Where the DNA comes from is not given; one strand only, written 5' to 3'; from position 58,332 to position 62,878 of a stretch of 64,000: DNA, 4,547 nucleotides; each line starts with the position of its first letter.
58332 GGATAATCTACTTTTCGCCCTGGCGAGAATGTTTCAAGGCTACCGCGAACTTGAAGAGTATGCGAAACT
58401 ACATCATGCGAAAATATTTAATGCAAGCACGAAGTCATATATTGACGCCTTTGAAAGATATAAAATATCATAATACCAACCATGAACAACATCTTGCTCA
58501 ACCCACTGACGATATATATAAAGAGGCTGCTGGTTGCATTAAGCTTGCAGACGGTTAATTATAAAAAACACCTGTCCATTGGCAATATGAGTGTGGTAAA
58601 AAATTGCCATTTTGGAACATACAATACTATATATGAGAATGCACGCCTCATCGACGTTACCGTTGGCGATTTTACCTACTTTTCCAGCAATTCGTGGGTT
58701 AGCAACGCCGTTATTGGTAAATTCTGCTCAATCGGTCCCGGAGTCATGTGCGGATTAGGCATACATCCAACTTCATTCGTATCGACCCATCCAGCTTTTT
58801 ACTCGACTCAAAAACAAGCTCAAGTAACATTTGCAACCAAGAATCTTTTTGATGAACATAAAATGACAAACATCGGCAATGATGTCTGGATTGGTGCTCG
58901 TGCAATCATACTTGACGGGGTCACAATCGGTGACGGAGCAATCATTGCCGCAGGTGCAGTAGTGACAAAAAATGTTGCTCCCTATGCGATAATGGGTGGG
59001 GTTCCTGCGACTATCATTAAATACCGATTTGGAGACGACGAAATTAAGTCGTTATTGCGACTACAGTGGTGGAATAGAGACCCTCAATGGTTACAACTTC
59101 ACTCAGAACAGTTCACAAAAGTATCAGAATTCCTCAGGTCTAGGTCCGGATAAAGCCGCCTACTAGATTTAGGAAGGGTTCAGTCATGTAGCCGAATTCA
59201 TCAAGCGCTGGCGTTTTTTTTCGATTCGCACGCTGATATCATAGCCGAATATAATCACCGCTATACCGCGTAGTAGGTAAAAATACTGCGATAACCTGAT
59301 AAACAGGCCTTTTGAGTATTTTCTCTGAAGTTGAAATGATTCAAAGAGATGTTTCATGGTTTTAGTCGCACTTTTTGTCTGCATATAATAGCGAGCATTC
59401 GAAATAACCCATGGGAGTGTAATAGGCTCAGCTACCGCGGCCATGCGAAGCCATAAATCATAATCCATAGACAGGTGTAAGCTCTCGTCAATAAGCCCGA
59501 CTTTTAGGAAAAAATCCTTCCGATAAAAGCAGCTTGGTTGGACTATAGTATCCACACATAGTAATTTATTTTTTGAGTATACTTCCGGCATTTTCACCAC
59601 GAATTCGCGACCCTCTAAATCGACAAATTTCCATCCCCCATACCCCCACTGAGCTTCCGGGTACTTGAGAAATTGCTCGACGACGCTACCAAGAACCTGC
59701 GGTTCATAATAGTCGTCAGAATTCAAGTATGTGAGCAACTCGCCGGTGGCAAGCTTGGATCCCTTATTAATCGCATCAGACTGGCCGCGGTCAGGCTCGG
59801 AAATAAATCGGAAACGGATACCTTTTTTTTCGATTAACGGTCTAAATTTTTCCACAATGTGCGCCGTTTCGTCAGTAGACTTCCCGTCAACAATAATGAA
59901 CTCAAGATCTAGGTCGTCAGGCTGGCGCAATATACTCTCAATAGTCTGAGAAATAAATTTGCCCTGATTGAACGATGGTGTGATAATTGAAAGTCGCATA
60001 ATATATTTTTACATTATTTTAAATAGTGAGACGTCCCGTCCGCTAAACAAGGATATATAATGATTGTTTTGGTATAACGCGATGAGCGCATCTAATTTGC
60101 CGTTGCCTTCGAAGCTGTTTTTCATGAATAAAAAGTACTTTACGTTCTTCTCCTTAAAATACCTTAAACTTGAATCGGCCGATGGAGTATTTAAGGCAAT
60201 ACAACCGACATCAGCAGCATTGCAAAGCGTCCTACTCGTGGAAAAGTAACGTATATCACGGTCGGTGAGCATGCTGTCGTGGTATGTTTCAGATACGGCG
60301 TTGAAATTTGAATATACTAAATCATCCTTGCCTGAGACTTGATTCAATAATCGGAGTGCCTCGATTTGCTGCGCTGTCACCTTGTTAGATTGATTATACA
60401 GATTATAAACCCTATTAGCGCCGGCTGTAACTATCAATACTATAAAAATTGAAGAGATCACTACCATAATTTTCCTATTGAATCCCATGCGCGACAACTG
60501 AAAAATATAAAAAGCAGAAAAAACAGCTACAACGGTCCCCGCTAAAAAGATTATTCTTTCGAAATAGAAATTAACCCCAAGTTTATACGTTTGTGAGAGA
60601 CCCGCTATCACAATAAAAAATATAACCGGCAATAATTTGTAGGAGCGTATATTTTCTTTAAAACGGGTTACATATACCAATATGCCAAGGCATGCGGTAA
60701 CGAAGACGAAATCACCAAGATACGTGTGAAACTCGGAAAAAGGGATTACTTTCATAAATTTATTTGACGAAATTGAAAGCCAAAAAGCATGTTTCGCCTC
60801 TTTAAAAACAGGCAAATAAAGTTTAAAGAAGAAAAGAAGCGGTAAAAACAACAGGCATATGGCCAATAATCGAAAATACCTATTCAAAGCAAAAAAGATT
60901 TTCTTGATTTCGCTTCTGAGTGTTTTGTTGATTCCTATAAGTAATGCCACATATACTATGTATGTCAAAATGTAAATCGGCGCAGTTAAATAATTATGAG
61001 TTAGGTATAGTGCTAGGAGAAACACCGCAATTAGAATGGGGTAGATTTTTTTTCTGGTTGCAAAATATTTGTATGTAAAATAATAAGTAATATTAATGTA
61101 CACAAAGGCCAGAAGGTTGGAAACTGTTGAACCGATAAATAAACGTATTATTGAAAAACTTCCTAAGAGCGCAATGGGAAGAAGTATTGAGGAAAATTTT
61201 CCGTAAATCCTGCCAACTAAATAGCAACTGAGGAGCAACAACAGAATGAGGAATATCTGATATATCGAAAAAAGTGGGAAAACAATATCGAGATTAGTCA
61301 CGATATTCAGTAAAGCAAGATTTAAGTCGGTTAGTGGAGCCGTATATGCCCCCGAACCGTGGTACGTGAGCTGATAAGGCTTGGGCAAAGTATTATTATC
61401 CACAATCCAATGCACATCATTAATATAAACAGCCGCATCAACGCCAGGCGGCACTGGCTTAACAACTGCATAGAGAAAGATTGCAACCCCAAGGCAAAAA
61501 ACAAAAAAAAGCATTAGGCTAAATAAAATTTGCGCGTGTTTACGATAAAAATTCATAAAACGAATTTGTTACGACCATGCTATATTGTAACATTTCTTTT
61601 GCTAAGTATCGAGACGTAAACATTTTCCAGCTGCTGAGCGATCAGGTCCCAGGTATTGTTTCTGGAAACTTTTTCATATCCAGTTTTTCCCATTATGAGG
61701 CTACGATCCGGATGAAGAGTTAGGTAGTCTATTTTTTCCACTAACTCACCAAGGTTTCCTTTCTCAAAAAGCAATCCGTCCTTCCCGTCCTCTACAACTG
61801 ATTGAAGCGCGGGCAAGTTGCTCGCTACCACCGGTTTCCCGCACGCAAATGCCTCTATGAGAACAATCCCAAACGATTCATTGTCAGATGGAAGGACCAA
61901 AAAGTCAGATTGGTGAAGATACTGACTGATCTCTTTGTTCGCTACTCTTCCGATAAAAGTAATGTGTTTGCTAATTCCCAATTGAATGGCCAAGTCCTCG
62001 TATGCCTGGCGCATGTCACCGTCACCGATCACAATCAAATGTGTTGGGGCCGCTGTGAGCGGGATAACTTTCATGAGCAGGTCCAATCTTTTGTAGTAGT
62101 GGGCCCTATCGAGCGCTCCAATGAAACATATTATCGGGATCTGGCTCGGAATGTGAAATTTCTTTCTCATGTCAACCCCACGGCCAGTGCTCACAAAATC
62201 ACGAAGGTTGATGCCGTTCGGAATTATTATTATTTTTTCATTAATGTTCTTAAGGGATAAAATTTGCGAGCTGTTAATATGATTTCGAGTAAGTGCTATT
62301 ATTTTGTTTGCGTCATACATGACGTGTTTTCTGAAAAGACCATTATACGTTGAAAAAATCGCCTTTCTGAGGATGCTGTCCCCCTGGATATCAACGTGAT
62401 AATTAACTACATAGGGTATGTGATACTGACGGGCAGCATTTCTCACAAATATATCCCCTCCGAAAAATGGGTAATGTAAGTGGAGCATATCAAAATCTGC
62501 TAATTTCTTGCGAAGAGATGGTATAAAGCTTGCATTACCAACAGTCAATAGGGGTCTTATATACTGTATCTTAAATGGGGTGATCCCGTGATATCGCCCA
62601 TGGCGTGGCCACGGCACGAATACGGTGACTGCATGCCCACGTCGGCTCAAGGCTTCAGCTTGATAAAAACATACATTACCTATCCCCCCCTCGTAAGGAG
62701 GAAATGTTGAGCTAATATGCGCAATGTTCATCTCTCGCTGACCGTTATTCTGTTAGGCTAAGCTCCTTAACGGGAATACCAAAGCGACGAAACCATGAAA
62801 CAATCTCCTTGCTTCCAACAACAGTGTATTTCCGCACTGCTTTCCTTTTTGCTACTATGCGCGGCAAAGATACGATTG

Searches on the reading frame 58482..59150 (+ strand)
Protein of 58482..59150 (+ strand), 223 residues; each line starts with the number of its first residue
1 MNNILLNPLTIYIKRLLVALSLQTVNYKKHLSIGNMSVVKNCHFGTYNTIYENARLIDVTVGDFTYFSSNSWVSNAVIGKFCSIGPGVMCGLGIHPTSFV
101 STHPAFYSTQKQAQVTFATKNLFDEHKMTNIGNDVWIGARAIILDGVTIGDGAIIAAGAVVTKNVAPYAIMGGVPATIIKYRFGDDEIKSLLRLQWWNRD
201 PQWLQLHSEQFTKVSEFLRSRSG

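Call 9: search_protein_families(library=pfam, proteins=[window:58482-59150:+], max_evalue=0.001)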
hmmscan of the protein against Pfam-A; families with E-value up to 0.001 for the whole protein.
window:58482-59150:+ (223 aa): 4 families
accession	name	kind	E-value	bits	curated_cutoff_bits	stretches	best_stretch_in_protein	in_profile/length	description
PF00132.30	Hexapep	-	3.3e-15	55.5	27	1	129-163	2-36/36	Bacterial transferase hexapeptide (six repeats)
PF14602.12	Hexapep_2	-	3.9e-09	36.5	27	1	131-163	4-34/34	Hexapeptide repeat of succinyl-transferase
PF25084.1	LbH_EIF2B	-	1.4e-08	35.1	54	0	59-88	22-51/105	EIF2B subunit epsilon LbH domain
PF21711.3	DCTN5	-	0.00058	20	40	0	2-90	32-116/182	Dynactin subunit 5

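Call 62: search_solved_structures(query=window:58482-59150:+, max_evalue=0.001, show_alignments=0)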
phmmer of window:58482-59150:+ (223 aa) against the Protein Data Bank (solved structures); distinct sequences matched with E-value up to 0.001: 79 (the best 60 are shown).
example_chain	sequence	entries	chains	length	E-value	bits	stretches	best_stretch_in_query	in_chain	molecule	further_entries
6pu9_A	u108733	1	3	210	7e-32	113.8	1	72-201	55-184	Acetyltransferase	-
3eev_A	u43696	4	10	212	6.3e-31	110.7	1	72-206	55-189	Chloramphenicol acetyltransferase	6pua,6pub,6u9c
8j40_A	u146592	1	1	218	2.9e-30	108.5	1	73-199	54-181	CatB8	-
6mfk_A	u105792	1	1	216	2.4e-29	105.5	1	71-200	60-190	Chloramphenicol acetyltransferase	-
6x3c_A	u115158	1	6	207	4.2e-28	101.4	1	75-202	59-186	Virginiamycin A acetyltransferase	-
6x3j_A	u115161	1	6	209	4.3e-28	101.4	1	75-202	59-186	Virginiamycin A acetyltransferase,VatA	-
4myo_A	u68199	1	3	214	4.5e-28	101.3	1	75-202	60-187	Virginiamycin A acetyltransferase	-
4hur_A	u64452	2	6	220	4.9e-28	101.2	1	75-202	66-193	Virginiamycin A acetyltransferase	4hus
1khr_A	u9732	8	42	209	9.2e-26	93.8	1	76-199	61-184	STREPTOGRAMIN A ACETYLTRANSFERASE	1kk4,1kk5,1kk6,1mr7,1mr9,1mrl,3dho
7hzv_A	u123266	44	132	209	9.3e-26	93.8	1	76-199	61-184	Streptogramin A acetyltransferase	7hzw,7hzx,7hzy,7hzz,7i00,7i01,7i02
1xat_A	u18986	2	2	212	8.8e-25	90.6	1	72-198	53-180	XENOBIOTIC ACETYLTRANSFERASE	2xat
5ux9_A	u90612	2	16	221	2.5e-24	89.1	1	72-202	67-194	Chloramphenicol acetyltransferase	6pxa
7uuo_A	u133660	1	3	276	1.9e-18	69.9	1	125-200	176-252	Aminocyclitol acetyltransferase ApmA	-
7jm1_A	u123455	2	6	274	2e-18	69.8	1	125-200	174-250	Aminocyclitol acetyltransferase ApmA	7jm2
7jm0_A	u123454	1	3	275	2e-18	69.8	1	125-200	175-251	Aminocyclitol acetyltransferase ApmA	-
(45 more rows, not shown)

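Call 63: search_protein_families(library=ncbifam, proteins=[window:58482-59150:+], max_evalue=0.00001)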
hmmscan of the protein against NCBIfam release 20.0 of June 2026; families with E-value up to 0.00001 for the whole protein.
window:58482-59150:+ (223 aa): 35 families (the best 25 are shown)
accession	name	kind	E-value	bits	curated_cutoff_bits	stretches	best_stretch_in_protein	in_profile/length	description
TIGR03308.1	phn_thr-fam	hypoth_equivalog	5e-44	150.6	201.65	1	33-214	11-194/204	phosphonate metabolim protein, transferase hexapeptide repeat family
NF000490.1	chloram_CatB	equivalog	1.5e-36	125.7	350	1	71-205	52-187/210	type B chloramphenicol O-acetyltransferase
NF000311.1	Vat_ABCDEFH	equivalog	1.8e-34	119.1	300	1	75-205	57-187/201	Vat family streptogramin A O-acetyltransferase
NF000101.1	stregram_VatA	exception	3.7e-30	105.2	450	1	70-201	60-191/219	streptogramin A O-acetyltransferase Vat(A)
NF033468.1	stregram_VatI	exception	1.2e-29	103.6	415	1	73-204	57-188/208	streptogramin A O-acetyltransferase Vat(I)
NF000504.1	stregram_VatH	exception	1.3e-28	100.3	475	1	75-202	64-191/216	streptogramin A O-acetyltransferase Vat(H)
NF000097.1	stregram_VatC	exception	4.1e-28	98.7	425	1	75-199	65-189/212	streptogramin A O-acetyltransferase Vat(C)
NF000111.1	stregram_VatD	exception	4.3e-27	95.2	400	1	76-199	61-184/209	streptogramin A O-acetyltransferase Vat(D)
NF000020.1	stregram_VatE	exception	2e-26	92.9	450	1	72-207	58-194/214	streptogramin A O-acetyltransferase Vat(E)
NF000147.1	stregram_VatF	exception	2.3e-23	82.8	400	1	74-198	65-190/221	streptogramin A O-acetyltransferase Vat(F)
NF000084.1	amicyc_ac_ApmA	equivalog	2.1e-19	70.3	550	1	126-198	175-248/274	aminocyclitol acetyltransferase ApmA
NF058585.1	HptprglPActTf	PfamEq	3.4e-17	62.5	300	1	120-182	96-160/172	heptaprenylglyceryl phosphate O-acetyltransferase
TIGR03532.1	DapD_Ac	equivalog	3.5e-17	62.8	231.75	1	129-181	161-213/231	2,3,4,5-tetrahydropyridine-2,6-dicarboxylate N-acetyltransferase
NF007499.0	PRK10092.1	equivalog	1e-16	61.3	314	1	77-180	87-181/183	maltose O-acetyltransferase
TIGR03570.1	NeuD_NnaD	subfamily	6.2e-15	55.3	160.8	1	130-176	155-201/202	NeuD/PglB/VioB family sugar acetyltransferase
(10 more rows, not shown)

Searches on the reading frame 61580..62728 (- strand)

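Call 37: search_protein_families(library=pfam, proteins=[window:61580-62728:-], max_evalue=5)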
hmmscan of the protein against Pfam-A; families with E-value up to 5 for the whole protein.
window:61580-62728:- (382 aa): 9 families
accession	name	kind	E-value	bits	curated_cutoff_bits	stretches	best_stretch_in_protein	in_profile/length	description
PF00534.26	Glycos_transf_1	-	1.9e-37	128.9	26.4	1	187-352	5-171/172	Glycosyl transferases group 1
PF13692.12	Glyco_trans_1_4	-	1.4e-33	116.6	27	1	198-336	2-139/142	Glycosyl transferases group 1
PF13439.12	Glyco_transf_4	-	5.3e-19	69.3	28.5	1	14-175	2-168/170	Glycosyltransferase Family 4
PF13524.12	Glyco_trans_1_2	-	6.2e-13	49.4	25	1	234-368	20-143/144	Glycosyl transferase-like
PF13579.12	Glyco_trans_4_4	-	2.2e-10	41.5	29.7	1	14-147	1-135/158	Glycosyl transferase 4-like domain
PF20706.3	GT4-conflict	-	6.1e-06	25.9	26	1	264-304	272-312/385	Family 4 Glycosyltransferase in conflict systems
PF08323.17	Glyco_transf_5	-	0.0011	19.1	22.7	1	1-47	1-49/239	Starch synthase catalytic domain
PF10087.14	DUF2325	-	0.03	14.9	33.6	1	231-288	3-61/94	Uncharacterized protein conserved in bacteria (DUF2325)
PF01388.27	ARID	-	0.21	12.4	24.1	1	344-368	39-63/89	ARID/BRIGHT DNA binding domain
